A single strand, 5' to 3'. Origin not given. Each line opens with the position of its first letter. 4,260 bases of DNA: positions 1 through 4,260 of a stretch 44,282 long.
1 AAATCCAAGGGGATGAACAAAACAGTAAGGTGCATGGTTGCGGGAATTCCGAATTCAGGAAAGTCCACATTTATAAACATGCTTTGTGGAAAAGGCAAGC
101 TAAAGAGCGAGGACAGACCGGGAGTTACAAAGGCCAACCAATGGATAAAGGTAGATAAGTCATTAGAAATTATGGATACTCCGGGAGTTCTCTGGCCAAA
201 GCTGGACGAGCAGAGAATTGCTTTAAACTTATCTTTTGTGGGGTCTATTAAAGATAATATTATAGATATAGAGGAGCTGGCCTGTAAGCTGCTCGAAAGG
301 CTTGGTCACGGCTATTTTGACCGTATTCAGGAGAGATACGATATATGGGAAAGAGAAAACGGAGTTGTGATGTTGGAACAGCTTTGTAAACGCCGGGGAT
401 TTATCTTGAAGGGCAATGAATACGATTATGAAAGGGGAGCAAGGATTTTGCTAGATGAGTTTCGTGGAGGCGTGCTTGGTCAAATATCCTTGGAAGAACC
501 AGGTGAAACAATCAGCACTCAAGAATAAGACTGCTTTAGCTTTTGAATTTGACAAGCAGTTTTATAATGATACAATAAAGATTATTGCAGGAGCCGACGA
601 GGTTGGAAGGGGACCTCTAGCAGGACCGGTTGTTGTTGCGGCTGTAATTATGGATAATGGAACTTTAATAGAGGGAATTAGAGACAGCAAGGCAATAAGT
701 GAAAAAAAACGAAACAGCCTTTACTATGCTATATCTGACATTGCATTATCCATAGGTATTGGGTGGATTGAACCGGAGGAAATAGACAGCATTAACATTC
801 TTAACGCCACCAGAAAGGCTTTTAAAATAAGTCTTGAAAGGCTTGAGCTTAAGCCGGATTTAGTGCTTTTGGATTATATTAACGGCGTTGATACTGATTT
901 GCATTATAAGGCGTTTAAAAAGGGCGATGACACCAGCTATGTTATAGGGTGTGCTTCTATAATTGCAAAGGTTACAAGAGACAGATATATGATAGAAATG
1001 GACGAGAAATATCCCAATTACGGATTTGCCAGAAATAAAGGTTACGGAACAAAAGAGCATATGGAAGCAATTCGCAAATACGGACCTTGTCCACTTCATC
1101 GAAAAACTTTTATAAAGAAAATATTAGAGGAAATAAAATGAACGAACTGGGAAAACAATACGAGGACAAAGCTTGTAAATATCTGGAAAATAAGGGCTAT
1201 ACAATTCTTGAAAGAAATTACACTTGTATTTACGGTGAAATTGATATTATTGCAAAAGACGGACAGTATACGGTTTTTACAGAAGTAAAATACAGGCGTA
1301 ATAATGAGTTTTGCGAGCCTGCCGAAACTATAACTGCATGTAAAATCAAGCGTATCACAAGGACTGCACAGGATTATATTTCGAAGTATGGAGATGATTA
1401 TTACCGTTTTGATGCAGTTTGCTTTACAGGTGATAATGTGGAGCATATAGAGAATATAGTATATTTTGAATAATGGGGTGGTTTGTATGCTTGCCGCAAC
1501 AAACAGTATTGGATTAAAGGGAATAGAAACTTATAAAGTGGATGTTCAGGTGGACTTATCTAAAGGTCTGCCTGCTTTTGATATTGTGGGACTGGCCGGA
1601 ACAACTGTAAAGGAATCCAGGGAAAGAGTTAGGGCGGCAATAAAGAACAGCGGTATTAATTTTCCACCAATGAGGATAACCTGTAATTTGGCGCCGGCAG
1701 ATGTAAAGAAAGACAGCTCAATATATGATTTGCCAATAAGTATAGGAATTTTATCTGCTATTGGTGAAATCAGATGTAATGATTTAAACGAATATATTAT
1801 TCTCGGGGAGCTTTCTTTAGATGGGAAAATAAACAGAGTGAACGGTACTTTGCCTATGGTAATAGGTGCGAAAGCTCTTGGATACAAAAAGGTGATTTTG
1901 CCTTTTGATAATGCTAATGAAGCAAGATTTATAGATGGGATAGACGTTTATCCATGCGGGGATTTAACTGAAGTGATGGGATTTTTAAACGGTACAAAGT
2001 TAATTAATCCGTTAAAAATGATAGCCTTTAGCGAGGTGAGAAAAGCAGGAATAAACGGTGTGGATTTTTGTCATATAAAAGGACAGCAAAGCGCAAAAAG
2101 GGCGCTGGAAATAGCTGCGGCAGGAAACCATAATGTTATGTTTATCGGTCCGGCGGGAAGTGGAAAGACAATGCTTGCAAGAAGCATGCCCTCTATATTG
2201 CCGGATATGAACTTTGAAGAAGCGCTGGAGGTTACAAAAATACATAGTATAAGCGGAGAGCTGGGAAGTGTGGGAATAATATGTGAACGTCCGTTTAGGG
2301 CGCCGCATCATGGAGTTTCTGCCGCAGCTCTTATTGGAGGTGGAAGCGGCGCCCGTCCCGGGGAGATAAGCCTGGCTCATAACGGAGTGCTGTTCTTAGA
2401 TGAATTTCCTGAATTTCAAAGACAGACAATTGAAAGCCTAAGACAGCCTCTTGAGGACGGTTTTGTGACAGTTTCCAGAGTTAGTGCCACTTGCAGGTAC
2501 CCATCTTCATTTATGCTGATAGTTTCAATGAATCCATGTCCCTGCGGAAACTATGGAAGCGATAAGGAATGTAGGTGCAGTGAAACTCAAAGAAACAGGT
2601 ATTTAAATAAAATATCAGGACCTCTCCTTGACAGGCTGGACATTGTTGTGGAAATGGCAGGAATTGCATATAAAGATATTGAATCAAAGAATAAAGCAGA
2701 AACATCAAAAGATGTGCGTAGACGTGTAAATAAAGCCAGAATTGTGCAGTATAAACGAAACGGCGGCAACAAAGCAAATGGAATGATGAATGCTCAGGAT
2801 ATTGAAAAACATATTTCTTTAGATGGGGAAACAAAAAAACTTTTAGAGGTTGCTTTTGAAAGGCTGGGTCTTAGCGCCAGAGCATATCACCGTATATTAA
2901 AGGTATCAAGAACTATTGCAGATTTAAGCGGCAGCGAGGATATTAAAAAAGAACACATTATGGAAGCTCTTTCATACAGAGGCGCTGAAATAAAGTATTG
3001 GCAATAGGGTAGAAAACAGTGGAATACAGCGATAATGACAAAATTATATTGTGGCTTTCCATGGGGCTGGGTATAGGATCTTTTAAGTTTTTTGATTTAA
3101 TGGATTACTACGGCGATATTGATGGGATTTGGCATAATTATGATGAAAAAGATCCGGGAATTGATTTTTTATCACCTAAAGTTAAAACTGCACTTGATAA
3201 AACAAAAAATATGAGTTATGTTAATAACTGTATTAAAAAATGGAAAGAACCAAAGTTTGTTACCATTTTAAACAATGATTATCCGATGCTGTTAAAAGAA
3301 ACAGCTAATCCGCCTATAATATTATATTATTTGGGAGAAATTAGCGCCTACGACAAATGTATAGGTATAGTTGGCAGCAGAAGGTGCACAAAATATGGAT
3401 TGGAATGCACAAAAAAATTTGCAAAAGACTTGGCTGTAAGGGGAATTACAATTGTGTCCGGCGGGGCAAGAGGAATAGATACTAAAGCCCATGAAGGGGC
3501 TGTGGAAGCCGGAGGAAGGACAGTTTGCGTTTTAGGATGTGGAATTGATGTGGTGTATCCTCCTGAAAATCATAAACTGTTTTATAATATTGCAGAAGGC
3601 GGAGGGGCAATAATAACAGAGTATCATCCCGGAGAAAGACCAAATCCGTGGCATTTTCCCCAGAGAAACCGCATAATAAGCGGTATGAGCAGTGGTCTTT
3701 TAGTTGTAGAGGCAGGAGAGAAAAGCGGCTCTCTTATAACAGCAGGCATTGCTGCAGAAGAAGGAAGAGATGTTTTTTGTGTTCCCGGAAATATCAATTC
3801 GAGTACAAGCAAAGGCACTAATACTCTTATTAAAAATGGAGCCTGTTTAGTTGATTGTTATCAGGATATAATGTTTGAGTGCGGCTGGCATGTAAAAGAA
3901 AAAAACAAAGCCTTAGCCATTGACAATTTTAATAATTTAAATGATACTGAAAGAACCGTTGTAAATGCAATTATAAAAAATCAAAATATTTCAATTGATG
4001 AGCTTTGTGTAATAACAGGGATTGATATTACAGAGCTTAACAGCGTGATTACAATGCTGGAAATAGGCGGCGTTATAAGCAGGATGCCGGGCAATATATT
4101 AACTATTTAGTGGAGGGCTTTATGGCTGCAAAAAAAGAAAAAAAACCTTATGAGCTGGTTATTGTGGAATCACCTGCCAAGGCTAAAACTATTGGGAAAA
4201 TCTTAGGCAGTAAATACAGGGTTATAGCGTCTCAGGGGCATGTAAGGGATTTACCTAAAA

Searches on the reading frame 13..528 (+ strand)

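Call 7: search_protein_families(library=ncbifam, proteins=[window:13-528:+], max_evalue=0.001)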
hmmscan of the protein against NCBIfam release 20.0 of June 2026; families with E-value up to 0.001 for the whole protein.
window:13-528:+ (171 aa): 11 families
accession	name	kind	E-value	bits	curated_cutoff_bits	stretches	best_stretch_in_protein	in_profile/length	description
TIGR03596.1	GTPase_YlqF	equivalog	2.1e-54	184.8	208.2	1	2-161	116-276/276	ribosome biogenesis GTPase YlqF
TIGR03594.1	GTPase_EngA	equivalog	2.3e-07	30.2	306.7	1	3-59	174-233/432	ribosome biogenesis GTPase Der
TIGR03598.1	GTPase_YsxC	equivalog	3.5e-07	30.1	124.45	1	6-65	20-80/186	ribosome biogenesis GTP-binding protein YihA/YsxC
NF003255.0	PRK04213.1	equivalog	2.1e-06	27.2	164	1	3-61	8-64/204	GTP-binding protein EngB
TIGR00231.1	small_GTP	domain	5.5e-06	26.3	42.5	1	3-58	2-62/164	GTP-binding protein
TIGR03597.1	GTPase_YqeH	equivalog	1.3e-05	24.5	297.4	1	5-60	156-216/361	ribosome biogenesis GTPase YqeH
NF002828.0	PRK03003.1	equivalog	0.00021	20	631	1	8-41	44-77/477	ribosome biogenesis GTPase Der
NF007071.0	PRK09518.1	equivalog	0.00024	19.7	953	1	8-41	275-308/706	bifunctional cytidylate kinase/GTPase Der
NF000908.1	PRK00089.1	equivalog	0.00029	20.2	237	1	7-63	6-65/291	GTPase Era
TIGR00436.1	era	equivalog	0.00059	19.3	116.25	1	8-66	4-65/270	GTPase Era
TIGR00437.1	feoB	equivalog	0.00093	18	315.65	0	11-59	1-51/594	ferrous iron transport protein B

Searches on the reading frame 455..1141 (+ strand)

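Call 7: search_protein_families(library=ncbifam, proteins=[window:455-1141:+], max_evalue=0.001)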
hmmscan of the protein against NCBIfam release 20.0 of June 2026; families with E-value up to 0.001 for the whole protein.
window:455-1141:+ (228 aa): 10 families
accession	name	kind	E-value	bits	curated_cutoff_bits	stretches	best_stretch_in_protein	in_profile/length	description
NF000594.1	PRK00015.1-1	equivalog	2.4e-78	263.3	243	1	13-222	40-250/251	ribonuclease HII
NF000595.1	PRK00015.1-3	equivalog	1.6e-66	223.9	167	1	42-220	2-182/188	ribonuclease HII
NF000596.1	PRK00015.1-4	equivalog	3.6e-60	203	251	1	44-220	2-178/186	ribonuclease HII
NF010538.0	PRK13926.1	equivalog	2.3e-57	194.6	285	1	28-220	8-199/213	ribonuclease HII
NF010537.0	PRK13925.1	equivalog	6.7e-54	182.6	252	1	40-224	8-197/200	ribonuclease HII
NF000598.1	PRK00015.2-2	equivalog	3.9e-48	163.8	273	1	30-220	8-201/203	ribonuclease HII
NF000600.1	PRK00015.2-4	equivalog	1.4e-40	139.2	364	1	33-221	19-209/212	ribonuclease HII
NF011119.0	PRK14550.1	equivalog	1.6e-25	90.3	350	1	44-222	2-188/204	ribonuclease HII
TIGR00729.1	TIGR00729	equivalog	1.2e-20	74.5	123.3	1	44-191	1-169/207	ribonuclease HII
TIGR00716.1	rnhC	equivalog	1.8e-07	30.8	161.2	1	33-109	72-151/284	ribonuclease HIII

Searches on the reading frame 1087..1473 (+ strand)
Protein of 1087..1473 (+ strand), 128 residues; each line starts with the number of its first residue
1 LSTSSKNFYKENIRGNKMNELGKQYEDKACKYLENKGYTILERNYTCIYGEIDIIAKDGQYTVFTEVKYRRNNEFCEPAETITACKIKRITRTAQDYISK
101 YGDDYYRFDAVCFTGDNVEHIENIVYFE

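Call 7: search_protein_families(library=ncbifam, proteins=[window:1087-1473:+], max_evalue=0.001)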
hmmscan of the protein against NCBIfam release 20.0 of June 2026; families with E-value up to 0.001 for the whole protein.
window:1087-1473:+ (128 aa): 23 families
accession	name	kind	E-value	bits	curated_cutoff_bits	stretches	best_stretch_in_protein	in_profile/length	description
NF009150.0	PRK12497.1-3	equivalog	7.3e-29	100.2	81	1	18-124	5-116/118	YraN family protein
NF009154.0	PRK12497.3-3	equivalog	6.3e-28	97.3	109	1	16-116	7-109/123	YraN family protein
NF009152.0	PRK12497.2-4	equivalog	2.2e-26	92.1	111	1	15-125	4-113/114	YraN family protein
NF011270.0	PRK14677.1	equivalog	5.2e-25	87.9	124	1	23-124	5-105/108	hypothetical protein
NF011268.0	PRK14675.1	equivalog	3.8e-23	81.8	180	1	18-124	9-119/127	hypothetical protein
TIGR00252.1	TIGR00252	hypoth_equivalog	1.3e-21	76.8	69.05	1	16-124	4-118/123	YraN family protein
NF011273.0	PRK14680.1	equivalog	2e-19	69.9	199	1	17-117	4-106/134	hypothetical protein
NF011271.0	PRK14678.1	equivalog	4.8e-19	68.5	172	1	18-114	5-101/120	hypothetical protein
NF011274.0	PRK14681.1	equivalog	7.5e-19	68.1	207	1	8-109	35-138/158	hypothetical protein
NF011267.0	PRK14674.1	equivalog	3.2e-18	66.1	232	1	19-114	5-103/133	hypothetical protein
NF011275.0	PRK14682.1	equivalog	1.7e-17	63.8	203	1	19-124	4-113/117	hypothetical protein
NF011277.0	PRK14684.1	equivalog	2.1e-17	63.3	199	1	20-124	7-115/120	hypothetical protein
NF009151.0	PRK12497.1-5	equivalog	7.4e-17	61.8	124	1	13-114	8-110/126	YraN family protein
NF009153.0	PRK12497.3-1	equivalog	2.2e-16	60.2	171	1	19-101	10-94/125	YraN family protein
NF011280.0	PRK14688.1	equivalog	4.1e-16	59.1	230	1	17-105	4-92/121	hypothetical protein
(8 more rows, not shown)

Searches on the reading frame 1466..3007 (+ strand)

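Call 7: search_protein_families(library=ncbifam, proteins=[window:1466-3007:+], max_evalue=0.001)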
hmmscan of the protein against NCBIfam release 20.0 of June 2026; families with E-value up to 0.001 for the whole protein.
window:1466-3007:+ (513 aa): 14 families
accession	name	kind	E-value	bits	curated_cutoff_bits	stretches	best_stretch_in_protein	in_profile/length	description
TIGR00368.1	TIGR00368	hypoth_equivalog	3.6e-185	616.3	362.4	1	18-505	7-499/499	YifB family Mg chelatase-like AAA ATPase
NF007365.0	PRK09862.1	equivalog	1.1e-131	439.9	530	1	19-506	13-493/506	YifB family Mg chelatase-like AAA ATPase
TIGR00764.1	lon_rel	equivalog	3.5e-16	58.9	516.6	2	204-259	20-75/608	ATP-dependent protease LonB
TIGR02442.1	Cob-chelat-sub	hypoth_equivalog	1.2e-15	57.1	779.45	2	288-357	110-179/641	putative cobaltochelatase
TIGR02902.1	spore_lonB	equivalog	1.5e-14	53.6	723.3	2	48-171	405-527/531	ATP-dependent protease LonB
TIGR02903.1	spore_lon_C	equivalog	5.5e-11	41.7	678.8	1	91-171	532-611/615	Lon family ATP-dependent protease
TIGR02031.1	BchD-ChlD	equivalog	2e-09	36.7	499.55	1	210-501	3-262/608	magnesium chelatase ATPase subunit D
TIGR00416.1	sms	equivalog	3.9e-07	29.2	403.05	1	80-170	366-453/454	DNA repair protein RadA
NF038308.1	RNA_repair_RtcR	equivalog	1.8e-06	27.1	650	0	292-332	265-305/530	RNA repair transcriptional activator RtcR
TIGR02030.1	BchI-ChlI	equivalog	1.1e-05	24.8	466.95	0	288-357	114-183/337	magnesium chelatase ATPase subunit I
NF011953.0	PRK15424.1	equivalog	0.00013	20.7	703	1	212-343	233-358/538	propionate catabolism operon regulatory protein PrpR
TIGR00763.1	lon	equivalog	0.00013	20.6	608.05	0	112-152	727-767/795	endopeptidase La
TIGR02329.1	propionate_PrpR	equivalog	0.00017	20.4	499.2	1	216-317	230-319/526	propionate catabolism operon regulatory protein PrpR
NF009943.0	PRK13406.1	equivalog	0.00059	18.5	571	0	384-501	153-246/585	magnesium chelatase subunit D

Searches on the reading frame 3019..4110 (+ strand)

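Call 7: search_protein_families(library=ncbifam, proteins=[window:3019-4110:+], max_evalue=0.001)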
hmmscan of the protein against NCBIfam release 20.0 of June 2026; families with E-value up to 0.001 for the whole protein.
window:3019-4110:+ (363 aa): 3 families
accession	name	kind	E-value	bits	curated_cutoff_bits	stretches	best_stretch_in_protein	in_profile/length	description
TIGR00732.1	dprA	equivalog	3.8e-78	261.7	191.15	1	75-285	6-217/220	DNA-processing protein DprA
NF008007.0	PRK10736.1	equivalog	4.7e-65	220.2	495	1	76-359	68-357/374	DNA-protecting protein DprA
TIGR00725.1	TIGR00725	hypoth_equivalog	5.8e-05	22.6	106.9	1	115-172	4-61/159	TIGR00725 family protein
